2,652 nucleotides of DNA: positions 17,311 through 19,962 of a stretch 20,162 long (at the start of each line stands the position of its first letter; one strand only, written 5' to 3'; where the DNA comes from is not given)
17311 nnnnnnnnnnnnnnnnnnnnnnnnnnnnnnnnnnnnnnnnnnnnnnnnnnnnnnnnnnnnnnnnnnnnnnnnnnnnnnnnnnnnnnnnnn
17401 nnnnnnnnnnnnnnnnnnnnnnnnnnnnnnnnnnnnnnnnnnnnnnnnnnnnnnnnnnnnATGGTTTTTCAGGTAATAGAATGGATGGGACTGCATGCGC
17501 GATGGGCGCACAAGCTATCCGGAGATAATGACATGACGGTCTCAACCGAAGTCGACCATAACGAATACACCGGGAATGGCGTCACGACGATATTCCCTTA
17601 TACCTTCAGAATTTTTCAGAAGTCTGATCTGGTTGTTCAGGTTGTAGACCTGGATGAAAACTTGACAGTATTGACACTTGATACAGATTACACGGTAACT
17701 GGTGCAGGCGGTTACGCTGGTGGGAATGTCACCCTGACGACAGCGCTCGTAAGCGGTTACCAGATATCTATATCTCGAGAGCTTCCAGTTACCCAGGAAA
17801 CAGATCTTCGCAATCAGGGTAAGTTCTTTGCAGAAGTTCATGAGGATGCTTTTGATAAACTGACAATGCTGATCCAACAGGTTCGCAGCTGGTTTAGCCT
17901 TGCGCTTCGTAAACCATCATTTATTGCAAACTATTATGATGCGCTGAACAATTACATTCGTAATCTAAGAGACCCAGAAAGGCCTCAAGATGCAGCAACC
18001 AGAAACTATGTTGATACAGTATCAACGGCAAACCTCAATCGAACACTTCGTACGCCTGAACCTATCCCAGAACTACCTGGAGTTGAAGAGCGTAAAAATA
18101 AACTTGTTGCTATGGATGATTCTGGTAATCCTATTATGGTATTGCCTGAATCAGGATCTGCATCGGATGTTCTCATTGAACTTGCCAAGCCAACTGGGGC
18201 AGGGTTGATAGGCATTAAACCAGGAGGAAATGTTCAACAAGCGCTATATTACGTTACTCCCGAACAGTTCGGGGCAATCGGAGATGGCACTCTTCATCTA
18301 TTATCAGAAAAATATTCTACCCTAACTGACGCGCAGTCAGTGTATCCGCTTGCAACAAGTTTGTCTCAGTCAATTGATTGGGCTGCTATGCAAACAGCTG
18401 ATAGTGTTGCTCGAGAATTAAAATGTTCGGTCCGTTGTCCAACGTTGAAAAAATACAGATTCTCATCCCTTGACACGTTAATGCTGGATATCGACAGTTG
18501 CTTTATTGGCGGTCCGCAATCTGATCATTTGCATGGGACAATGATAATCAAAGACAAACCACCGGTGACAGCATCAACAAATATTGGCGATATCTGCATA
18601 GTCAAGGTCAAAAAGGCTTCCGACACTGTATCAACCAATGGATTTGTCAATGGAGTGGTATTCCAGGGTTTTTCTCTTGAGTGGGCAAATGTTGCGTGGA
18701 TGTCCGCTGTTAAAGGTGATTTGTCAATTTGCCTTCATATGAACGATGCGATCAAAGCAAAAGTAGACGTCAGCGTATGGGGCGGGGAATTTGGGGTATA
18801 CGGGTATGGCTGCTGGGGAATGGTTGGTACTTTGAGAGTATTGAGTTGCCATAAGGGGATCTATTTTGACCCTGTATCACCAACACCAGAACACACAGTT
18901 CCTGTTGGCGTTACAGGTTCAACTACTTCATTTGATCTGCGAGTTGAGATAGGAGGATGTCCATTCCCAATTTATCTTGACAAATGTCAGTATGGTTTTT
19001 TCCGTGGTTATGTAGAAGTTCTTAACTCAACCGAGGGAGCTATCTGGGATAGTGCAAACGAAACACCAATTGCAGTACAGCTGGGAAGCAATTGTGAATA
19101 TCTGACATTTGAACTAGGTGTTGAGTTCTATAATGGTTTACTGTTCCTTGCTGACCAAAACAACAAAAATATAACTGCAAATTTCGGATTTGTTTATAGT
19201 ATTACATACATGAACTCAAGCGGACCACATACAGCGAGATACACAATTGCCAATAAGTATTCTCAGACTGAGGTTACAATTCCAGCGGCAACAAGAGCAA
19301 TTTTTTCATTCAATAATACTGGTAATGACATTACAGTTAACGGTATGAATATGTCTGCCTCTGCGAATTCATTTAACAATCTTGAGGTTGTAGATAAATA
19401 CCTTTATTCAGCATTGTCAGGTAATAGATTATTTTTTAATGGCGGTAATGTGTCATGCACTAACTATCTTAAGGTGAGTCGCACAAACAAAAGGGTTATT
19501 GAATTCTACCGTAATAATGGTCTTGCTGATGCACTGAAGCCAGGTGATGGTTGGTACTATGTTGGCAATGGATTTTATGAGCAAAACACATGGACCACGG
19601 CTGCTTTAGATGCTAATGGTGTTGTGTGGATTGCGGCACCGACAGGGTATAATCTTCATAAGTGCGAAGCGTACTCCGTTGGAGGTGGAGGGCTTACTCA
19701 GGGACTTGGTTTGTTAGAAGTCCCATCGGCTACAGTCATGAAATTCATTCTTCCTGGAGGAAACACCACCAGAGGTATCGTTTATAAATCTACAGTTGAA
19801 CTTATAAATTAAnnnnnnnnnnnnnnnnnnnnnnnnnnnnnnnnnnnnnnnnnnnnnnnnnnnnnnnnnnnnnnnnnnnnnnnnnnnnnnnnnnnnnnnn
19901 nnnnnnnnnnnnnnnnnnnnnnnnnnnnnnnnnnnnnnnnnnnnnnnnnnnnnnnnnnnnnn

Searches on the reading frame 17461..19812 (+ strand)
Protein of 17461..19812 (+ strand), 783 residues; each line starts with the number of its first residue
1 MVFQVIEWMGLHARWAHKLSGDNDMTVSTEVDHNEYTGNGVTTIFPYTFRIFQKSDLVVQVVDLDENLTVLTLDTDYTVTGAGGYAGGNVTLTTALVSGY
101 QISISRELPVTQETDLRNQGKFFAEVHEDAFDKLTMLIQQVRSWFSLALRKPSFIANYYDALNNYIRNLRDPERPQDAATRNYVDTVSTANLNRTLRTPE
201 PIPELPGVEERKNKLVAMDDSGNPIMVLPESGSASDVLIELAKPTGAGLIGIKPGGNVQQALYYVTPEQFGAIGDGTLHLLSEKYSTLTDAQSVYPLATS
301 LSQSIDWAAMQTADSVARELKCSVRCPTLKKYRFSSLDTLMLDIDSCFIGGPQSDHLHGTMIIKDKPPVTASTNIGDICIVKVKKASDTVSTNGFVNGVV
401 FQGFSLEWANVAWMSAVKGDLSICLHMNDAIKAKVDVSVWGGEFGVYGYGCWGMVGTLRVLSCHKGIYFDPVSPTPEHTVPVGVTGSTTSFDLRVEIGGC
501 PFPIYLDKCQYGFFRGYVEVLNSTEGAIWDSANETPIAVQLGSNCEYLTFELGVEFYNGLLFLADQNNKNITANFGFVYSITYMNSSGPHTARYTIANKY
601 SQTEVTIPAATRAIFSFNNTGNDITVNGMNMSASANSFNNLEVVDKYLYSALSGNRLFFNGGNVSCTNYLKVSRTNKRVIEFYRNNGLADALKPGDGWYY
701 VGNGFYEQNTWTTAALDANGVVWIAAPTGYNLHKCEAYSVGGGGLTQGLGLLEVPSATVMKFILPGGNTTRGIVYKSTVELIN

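Call 8: search_protein_families(library=pfam, proteins=[window:17461-19812:+], max_evalue=1)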
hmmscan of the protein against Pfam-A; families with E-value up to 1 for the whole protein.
window:17461-19812:+ (783 aa): 2 families
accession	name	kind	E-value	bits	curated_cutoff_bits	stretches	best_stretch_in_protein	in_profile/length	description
PF03906.20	Phage_T7_tail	-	0.07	13.2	25.2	1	34-186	9-150/157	Phage T7 tail fibre protein, N-terminal domain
PF03446.21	NAD_binding_2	-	0.21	12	21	1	676-727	66-118/161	NAD binding domain of 6-phosphogluconate dehydrogenase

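Call 28: search_protein_families(library=ncbifam, proteins=[window:17461-19812:+], max_evalue=1)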
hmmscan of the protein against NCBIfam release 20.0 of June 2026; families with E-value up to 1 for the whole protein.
window:17461-19812:+ (783 aa): 0 families

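Call 29: search_protein_families(library=phrogs, proteins=[window:17461-19812:+], max_evalue=0.1)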
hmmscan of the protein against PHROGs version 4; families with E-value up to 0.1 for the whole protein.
window:17461-19812:+ (783 aa): 32 families (the best 25 are shown)
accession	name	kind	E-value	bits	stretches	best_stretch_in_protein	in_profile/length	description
phrog_1640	-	tail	8.7e-156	522.1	1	25-313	1-295/765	tail protein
phrog_38237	-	unknown function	1.3e-124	418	1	25-252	1-228/697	-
phrog_36601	-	tail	3.1e-121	407.4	1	12-264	2-269/1084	tail fiber protein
phrog_8649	-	unknown function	4.2e-119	400.2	1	25-318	1-304/743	-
phrog_32960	-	unknown function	1.1e-118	398.6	1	25-252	1-228/762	-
phrog_17220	-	unknown function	1e-92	312.9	1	25-263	1-242/868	-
phrog_6518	-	tail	1.1e-87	295.9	1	28-231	1-200/793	tail fiber protein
phrog_5510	-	tail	5.5e-78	264.2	1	25-254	1-239/789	tail fiber protein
phrog_13893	-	tail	2.4e-75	255.2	1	25-191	1-170/648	tail protein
phrog_1171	-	tail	9.6e-74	250.3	1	25-311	1-239/954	tail spike protein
phrog_30017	-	unknown function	1.8e-64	219.2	1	25-266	1-238/1025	-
phrog_28871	-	unknown function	5.7e-63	214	1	26-255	2-228/946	-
phrog_4818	-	tail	3.5e-60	205.1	1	25-251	4-238/896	tail fiber protein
phrog_5662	-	tail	4.6e-59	201.5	1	25-189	1-169/729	tail fiber protein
phrog_20656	-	unknown function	1.1e-43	150.8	1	111-244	1-129/593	-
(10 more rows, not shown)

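Call 77: search_solved_structures(query=window:17533-19809:+, max_evalue=0.01)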
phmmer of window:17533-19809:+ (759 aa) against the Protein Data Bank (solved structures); distinct sequences matched with E-value up to 0.01: 6.
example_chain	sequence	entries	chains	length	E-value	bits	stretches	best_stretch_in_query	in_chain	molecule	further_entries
28lx_A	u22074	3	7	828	5.7e-27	97.5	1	1-129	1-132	Dpo31, tailspike protein | Dpo31-deltaD1, viral depolymerase depleted of domain 1 | Tail fibers Dpo36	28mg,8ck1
4ru4_A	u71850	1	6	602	1.2e-13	53.4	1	240-290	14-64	tail spike protein gp49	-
9m4c_B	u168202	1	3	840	8.8e-11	44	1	135-227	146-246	Depolymerase, capsule KN1-specific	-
9m4d_A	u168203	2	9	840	9.5e-11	43.9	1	135-227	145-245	Probable tail spike protein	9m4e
4ru5_A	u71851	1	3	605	1.3e-09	40.2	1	244-289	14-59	tailspike gp27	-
6e0v_A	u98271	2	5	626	4.4e-08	35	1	217-261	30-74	Bacteriophage Phi92 gp150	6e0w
